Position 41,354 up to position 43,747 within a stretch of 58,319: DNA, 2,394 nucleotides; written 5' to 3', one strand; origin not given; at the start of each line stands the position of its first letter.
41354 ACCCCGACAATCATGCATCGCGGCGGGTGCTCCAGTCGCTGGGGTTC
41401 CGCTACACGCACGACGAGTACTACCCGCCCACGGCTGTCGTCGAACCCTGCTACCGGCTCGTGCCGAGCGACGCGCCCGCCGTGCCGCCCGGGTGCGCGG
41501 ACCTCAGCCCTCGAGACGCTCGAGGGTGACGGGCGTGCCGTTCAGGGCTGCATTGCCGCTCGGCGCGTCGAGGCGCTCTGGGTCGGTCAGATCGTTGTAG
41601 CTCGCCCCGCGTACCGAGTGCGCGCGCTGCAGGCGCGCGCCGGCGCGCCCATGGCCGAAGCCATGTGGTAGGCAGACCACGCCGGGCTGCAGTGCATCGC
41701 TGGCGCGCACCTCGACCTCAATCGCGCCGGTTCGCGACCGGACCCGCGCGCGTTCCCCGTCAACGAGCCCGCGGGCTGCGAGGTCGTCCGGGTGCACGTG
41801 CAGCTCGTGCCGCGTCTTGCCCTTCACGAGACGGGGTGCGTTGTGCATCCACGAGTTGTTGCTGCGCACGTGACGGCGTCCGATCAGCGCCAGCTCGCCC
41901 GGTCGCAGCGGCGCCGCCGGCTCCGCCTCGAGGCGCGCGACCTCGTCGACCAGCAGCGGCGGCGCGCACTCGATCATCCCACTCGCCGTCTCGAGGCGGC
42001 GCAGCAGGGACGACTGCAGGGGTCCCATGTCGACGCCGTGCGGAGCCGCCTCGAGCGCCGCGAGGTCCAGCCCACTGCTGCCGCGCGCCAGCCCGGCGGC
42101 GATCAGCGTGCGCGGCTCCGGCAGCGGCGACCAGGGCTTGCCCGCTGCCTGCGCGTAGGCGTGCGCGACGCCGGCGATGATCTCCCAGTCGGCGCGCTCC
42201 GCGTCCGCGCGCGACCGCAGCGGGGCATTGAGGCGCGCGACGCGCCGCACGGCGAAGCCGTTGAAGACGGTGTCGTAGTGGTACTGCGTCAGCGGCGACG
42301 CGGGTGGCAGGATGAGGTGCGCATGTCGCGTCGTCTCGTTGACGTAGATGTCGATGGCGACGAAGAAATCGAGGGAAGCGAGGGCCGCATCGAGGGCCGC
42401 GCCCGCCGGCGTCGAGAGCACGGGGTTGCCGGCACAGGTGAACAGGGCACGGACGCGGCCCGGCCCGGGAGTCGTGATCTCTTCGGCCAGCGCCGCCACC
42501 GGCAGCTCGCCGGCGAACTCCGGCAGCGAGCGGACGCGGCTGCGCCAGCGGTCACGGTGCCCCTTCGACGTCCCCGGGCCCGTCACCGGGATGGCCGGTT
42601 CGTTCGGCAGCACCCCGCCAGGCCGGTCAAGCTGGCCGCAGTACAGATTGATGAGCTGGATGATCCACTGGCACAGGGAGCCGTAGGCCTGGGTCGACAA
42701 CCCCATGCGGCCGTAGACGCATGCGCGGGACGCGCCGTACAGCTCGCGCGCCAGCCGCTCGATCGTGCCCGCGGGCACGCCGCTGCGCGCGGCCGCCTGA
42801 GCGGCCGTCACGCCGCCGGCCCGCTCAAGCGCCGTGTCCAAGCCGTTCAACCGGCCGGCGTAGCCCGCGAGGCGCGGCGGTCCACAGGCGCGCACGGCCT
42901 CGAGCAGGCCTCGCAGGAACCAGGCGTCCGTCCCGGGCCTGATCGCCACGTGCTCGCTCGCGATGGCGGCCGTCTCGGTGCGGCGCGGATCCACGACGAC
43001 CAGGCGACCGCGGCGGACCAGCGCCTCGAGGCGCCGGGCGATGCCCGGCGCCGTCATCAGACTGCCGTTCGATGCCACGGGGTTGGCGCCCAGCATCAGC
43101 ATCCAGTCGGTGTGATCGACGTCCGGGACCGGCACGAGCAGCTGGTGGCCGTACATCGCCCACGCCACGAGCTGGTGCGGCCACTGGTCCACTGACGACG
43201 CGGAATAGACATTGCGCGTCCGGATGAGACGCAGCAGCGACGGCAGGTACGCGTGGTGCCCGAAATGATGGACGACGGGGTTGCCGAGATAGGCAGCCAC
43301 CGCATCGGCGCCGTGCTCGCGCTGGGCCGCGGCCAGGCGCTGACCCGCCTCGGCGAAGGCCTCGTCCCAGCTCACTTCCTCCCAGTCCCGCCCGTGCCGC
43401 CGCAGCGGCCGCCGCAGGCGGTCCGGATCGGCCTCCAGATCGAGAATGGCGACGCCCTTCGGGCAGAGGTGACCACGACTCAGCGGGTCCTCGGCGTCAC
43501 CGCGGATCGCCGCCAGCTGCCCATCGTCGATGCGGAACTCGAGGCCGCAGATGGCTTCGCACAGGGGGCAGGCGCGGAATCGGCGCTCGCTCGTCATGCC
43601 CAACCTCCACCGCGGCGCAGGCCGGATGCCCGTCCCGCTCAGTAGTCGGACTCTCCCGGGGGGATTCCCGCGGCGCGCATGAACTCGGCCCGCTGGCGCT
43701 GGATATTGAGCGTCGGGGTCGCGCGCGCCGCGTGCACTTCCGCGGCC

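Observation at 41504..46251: Stripped-down TTQ amine dehydrogenase operon: mauB-mauA joined to two dedicated cytochromes c and a cytoplasmic molybdoenzyme, with no mauE, mauD, mauG or cupredoxin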

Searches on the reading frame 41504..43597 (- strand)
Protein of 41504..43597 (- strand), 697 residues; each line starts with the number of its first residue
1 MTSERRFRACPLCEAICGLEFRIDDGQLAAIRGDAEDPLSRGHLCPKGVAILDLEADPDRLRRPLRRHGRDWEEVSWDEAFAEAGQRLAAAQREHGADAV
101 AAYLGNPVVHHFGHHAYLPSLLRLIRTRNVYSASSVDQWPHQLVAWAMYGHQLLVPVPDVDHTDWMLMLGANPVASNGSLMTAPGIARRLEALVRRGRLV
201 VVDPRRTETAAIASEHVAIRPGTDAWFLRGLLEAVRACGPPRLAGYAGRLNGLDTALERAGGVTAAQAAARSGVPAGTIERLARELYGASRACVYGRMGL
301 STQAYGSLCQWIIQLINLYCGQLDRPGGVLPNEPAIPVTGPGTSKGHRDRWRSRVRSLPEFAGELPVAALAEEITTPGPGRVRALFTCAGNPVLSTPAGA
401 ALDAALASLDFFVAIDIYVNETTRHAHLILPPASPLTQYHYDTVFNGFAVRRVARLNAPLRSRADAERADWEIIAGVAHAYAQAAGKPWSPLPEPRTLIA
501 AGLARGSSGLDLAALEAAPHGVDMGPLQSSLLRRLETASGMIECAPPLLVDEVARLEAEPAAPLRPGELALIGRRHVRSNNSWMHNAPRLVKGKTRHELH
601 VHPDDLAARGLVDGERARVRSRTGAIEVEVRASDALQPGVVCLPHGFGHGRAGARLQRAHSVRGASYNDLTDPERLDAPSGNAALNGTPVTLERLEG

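Call 3: search_protein_families(library=pfam, proteins=[window:41504-43597:-], max_evalue=0.01)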
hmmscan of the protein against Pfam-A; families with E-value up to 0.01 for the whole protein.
window:41504-43597:- (697 aa): 3 families
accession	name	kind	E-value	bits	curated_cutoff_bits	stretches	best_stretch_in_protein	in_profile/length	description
PF00384.28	Molybdopterin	-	1.5e-23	83.8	24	1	60-477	1-350/353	Molybdopterin oxidoreductase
PF01568.27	Molydop_binding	-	8.9e-23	80.9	26.8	1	569-688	1-109/110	Molydopterin dinucleotide binding domain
PF04879.21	Molybdop_Fe4S4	-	7.8e-10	39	22.7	1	9-53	7-51/55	Molybdopterin oxidoreductase Fe4S4 domain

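Call 4: search_protein_families(library=ncbifam, proteins=[window:41504-43597:-], max_evalue=0.01)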
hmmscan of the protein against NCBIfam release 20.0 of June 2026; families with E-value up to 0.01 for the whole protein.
window:41504-43597:- (697 aa): 25 families
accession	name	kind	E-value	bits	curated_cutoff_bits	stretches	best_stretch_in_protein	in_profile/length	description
TIGR01591.1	Fdh-alpha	equivalog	1.6e-54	185.1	666.25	2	10-331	3-320/672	formate dehydrogenase subunit alpha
NF047855.1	AssmNtatRedNasC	equivalog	1.2e-43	149.4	1100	2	9-327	24-340/708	assimilatory nitrate reductase catalytic subunit NasC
NF012032.0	PRK15488.1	equivalog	2e-41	141.8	694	3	10-330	48-362/759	thiosulfate reductase PhsA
NF041783.2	mnquin_red_QrcB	equivalog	6.4e-39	133.7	440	1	9-438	56-460/695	menaquinone reductase molybdopterin-binding-like subunit QrcB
NF041323.1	Nitr_red_NasA_Halo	equivalog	4.6e-33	114.7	1000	1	24-483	15-472/673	assimilatory nitrate reductase NasA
TIGR02166.1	dmsA_ynfE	subfamily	2.7e-28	98.5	777.7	2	13-231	53-280/794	DMSO/selenate family reductase complex A subunit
NF041714.1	arsenate_red_ArrA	equivalog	1.3e-25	89.7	1600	2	9-225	54-271/848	arsenate respiratory reductase molybdopterin-containing subunit ArrA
TIGR00509.1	bisC_fam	subfamily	2e-24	85.8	1017.55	2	68-438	67-469/772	molybdopterin guanine dinucleotide-containing S/N-oxide reductase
NF041885.1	selenate_YnfE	exception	1.1e-21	76.4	1675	2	43-231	91-287/805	selenate/tellurate reductase subunit YnfE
NF041513.1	formate_DH_Act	exception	4.1e-21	74.5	1400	2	9-94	46-133/1067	formate dehydrogenase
TIGR03479.1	DMSO_red_II_alp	subfamily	5.2e-21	74.4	984.75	1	38-232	100-289/913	molybdopterin-dependent oxidoreductase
TIGR01553.1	formate-DH-alph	equivalog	1.4e-20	72.7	814.2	2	10-89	49-137/1009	formate dehydrogenase-N subunit alpha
NF011566.1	PRK14990.1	exception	7.8e-18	63.9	1600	2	13-231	67-300/814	dimethylsulfoxide reductase subunit A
NF010055.0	PRK13532.1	equivalog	1.7e-14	53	904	1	9-103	46-147/830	nitrate reductase catalytic subunit NapA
NF011567.1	PRK14991.1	equivalog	4.5e-14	51.2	1750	1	586-657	896-967/1022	tetrathionate reductase subunit TtrA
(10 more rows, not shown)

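Call 32: search_solved_structures(query=window:41504-43597:-, show_alignments=2)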
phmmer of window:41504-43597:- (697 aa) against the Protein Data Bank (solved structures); distinct sequences matched with E-value up to 0.001: 44.
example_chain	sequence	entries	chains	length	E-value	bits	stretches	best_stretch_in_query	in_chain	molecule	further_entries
9wxb_B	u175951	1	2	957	4.1e-35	124.7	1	4-643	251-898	Formate dehydrogenase alpha subunit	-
6tg9_A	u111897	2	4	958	1.4e-32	116.4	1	4-643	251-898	Formate dehydrogenase subunit alpha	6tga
7qv7_S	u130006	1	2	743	4.5e-30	108.1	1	4-480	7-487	Hydrogen dependent carbon dioxide reductase subunit FdhF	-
2vpw_A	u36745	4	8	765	1.6e-28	102.9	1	7-696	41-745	THIOSULFATE REDUCTASE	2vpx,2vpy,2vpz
9t1s_L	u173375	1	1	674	3.5e-28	101.8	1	9-483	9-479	formate dehydrogenase (coenzyme F420)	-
9vap_A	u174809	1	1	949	1.6e-27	99.6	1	7-307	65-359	Formate dehydrogenase molybdopterin-binding subunit FdhA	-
7bkb_D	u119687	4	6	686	3.2e-27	98.6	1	9-457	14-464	Formate dehydrogenase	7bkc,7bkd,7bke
1aa6_A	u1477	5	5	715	2.7e-26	95.6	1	8-478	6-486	FORMATE DEHYDROGENASE H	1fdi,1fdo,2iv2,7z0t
2jio_A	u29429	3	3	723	1.2e-25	93.5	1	9-433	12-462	PERIPLASMIC NITRATE REDUCTASE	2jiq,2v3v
2jim_A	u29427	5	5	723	5.1e-25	91.4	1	9-433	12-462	PERIPLASMIC NITRATE REDUCTASE | PROTEIN (PERIPLASMIC NITRATE REDUCTASE)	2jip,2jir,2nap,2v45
7e5z_A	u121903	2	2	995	9.2e-25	90.5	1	9-478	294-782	Formate dehydrogenase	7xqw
7vw6_A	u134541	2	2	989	9.2e-25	90.5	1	9-478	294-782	Formate dehydrogenase | Tungsten-containing formate dehydrogenase alpha subunit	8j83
6cz7_A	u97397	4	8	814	4.4e-23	85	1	8-227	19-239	ArrA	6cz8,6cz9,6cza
8rqz_C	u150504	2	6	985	2e-22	82.8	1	8-480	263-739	Probable oxidoreductase YjgC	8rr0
9gzq_A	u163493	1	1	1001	2.1e-22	82.7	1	8-480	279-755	Probable oxidoreductase YjgC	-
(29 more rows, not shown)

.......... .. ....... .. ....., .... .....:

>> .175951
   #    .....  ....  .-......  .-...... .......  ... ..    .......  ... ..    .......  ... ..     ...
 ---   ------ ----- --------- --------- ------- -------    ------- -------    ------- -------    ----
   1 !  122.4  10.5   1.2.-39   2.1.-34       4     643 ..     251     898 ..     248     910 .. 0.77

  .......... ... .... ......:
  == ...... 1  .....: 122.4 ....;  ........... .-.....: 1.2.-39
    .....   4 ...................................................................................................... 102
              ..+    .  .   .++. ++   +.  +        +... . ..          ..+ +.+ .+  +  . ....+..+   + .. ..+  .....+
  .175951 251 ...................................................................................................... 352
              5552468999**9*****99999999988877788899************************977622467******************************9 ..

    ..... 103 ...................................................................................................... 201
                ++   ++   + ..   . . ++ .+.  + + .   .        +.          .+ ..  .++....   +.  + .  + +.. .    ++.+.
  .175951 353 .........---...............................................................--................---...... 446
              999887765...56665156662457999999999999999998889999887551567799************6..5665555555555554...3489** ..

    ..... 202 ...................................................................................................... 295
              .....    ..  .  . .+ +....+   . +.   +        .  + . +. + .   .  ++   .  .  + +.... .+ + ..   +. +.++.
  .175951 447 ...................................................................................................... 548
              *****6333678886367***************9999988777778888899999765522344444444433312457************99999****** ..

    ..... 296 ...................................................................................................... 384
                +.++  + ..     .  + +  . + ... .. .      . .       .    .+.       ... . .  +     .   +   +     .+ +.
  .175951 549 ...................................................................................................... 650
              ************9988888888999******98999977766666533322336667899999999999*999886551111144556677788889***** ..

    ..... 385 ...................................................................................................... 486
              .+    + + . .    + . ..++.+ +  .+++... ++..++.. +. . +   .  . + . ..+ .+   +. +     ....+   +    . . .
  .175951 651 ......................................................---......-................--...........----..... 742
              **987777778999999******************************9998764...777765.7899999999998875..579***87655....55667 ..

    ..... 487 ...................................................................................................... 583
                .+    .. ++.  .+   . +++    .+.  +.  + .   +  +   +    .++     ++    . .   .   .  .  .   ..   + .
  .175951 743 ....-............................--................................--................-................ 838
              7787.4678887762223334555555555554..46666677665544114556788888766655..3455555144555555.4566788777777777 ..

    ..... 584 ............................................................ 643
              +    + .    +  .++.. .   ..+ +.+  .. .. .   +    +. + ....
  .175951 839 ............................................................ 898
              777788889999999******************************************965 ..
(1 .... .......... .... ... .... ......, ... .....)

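Call 33: search_dna_similar(query=window:41504-43597:-, collection=plasmids, mode=protein, max_rows=15, max_evalue=1e-30)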
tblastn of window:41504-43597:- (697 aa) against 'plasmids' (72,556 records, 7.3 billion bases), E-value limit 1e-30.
Records with a match: 27; places in all: 29; records where one place covers at least 80% of the query: 21.
Best place of each record, by identity: <60% 27.
By first word of the organism name: Deinococcus 7; Streptomyces 7; Acinetobacter 3; Novosphingobium 2; Sphingopyxis 2; Nonomuraea 1; Nocardia 1; Mycobacterium 1; Sphingobium 1; Massilia 1; and 1 more.
By predicted mobility (MOB-suite, as given by PLSDB): non-mobilizable 19; mobilizable 6; conjugative 2.
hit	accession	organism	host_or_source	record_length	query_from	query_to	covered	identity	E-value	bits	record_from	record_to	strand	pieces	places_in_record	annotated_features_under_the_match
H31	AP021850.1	Deinococcus grandis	-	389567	7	693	99%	51.5%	4e-180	577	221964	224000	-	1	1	oxidoreductase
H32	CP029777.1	Deinococcus actinosclerus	mixed culture,wastewater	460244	8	693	98%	51.5%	1e-176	566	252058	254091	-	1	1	dehydrogenase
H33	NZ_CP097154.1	Deinococcus sp. QL22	-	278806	8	690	98%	51.1%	0e+0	583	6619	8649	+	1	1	molybdopterin-dependent oxidoreductase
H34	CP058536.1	Deinococcus sp. D7000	seawater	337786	7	692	98%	50.7%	5e-178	570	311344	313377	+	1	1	molybdopterin-dependent oxidoreductase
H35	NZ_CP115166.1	Deinococcus aquaticus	Freshwater stream system, activated ...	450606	7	696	99%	50.1%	5e-176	565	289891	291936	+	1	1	molybdopterin-dependent oxidoreductase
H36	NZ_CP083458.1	Deinococcus taeanensis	whole organism,coastal dune soil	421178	8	693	98%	50.4%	1e-175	563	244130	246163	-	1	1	molybdopterin-dependent oxidoreductase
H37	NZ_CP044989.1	Deinococcus sp. AJ005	single cell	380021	7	692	98%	49.6%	8e-179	573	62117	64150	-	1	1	molybdopterin-dependent oxidoreductase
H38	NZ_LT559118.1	Nonomuraea gerenzanensis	-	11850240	8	692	98%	46.6%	9e-148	483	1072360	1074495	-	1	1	none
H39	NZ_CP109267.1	Streptomyces sp. NBC_01643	-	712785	10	695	98%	45.9%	2e-159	517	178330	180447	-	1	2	molybdopterin-dependent oxidoreductase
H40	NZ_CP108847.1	Streptomyces sp. NBC_00846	-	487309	7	690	98%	45.1%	3e-146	479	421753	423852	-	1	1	molybdopterin oxidoreductase family protein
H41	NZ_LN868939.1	Nocardia farcinica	not known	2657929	2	692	99%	43.9%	5e-149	487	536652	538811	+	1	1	none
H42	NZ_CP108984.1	Streptomyces sp. NBC_00726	-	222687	2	692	99%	43.3%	8e-137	451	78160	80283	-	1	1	molybdopterin-dependent oxidoreductase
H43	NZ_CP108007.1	Streptomyces sp. NBC_00335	-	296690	8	695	99%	42.9%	5e-142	466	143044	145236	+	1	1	molybdopterin-dependent oxidoreductase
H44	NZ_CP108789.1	Streptomyces sp. NBC_00887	-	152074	8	692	98%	43.0%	4e-137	452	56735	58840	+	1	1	molybdopterin-dependent oxidoreductase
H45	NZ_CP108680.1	Streptomyces sp. NBC_01216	-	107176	8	692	98%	42.9%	1e-144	474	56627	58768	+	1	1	molybdopterin-dependent oxidoreductase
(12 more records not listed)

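Call 34: get_annotated_region(hit=H35, flank=5000)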
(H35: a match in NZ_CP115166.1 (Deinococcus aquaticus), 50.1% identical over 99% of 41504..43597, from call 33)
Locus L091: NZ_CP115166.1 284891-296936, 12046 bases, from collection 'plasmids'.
description: Deinococcus aquaticus strain PB-314 plasmid pDATS01, complete sequence
organism: Deinococcus aquaticus (NCBI taxid 328692)
taxonomy: Bacteria; Deinococcota; Deinococci; Deinococcales; Deinococcaceae; Deinococcus; Deinococcus aquaticus
host: -; source: Freshwater stream system, activated sludge; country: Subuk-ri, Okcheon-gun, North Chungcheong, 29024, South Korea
typing (MOB-suite, as given by PLSDB): non-mobilizable
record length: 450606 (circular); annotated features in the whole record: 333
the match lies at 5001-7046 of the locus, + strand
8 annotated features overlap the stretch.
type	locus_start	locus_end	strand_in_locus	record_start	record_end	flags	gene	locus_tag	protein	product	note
CDS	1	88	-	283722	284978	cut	-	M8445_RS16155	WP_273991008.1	MFS transporter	GO:0055085 - transmembrane transport [Evidence IEA]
CDS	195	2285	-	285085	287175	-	-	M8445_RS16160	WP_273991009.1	S8 family serine peptidase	-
CDS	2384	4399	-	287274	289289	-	-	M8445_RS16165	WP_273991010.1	Ig-like domain-containing protein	-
CDS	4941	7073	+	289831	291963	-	-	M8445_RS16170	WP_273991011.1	molybdopterin-dependent oxidoreductase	-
CDS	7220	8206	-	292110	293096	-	-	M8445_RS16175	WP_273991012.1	type I phosphomannose isomerase catalytic subunit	-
CDS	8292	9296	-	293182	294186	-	-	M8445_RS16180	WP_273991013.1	aldo/keto reductase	-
CDS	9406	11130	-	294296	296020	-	-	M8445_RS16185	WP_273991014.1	cyclic nucleotide-binding domain-containing thioredoxin-disulfide reductase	-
CDS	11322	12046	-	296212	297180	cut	-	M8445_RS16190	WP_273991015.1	acetylxylan esterase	-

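Call 35: get_annotated_region(hit=H39, flank=5000)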
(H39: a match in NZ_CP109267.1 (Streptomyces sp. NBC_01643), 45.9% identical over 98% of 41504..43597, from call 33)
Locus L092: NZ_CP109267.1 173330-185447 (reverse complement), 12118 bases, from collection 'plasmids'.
description: Streptomyces sp. NBC_01643 plasmid unnamed1, complete sequence
organism: Streptomyces sp. NBC_01643 (NCBI taxid 2975906)
taxonomy: Bacteria; Actinomycetota; Actinomycetes; Kitasatosporales; Streptomycetaceae; Streptomyces; Streptomyces sp. NBC 01643
host: -; source: -; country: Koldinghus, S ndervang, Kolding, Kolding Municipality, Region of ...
typing (MOB-suite, as given by PLSDB): non-mobilizable
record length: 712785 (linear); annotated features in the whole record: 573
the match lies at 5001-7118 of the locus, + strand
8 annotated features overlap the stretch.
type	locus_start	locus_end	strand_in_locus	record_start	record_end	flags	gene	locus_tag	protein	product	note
CDS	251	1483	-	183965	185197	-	-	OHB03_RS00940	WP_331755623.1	IS4 family transposase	-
CDS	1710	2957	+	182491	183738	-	-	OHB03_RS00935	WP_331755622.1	MFS transporter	GO:0055085 - transmembrane transport [Evidence IEA]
CDS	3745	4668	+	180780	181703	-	-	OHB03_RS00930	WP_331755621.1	alpha/beta fold hydrolase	-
CDS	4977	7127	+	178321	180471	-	-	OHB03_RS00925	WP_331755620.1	molybdopterin-dependent oxidoreductase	-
CDS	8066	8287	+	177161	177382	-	-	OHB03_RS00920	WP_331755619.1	hypothetical protein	-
CDS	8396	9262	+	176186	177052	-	-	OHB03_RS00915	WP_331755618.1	hypothetical protein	-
CDS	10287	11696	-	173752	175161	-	-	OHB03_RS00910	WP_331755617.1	hypothetical protein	-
CDS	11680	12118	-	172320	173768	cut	-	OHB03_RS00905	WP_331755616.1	hypothetical protein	-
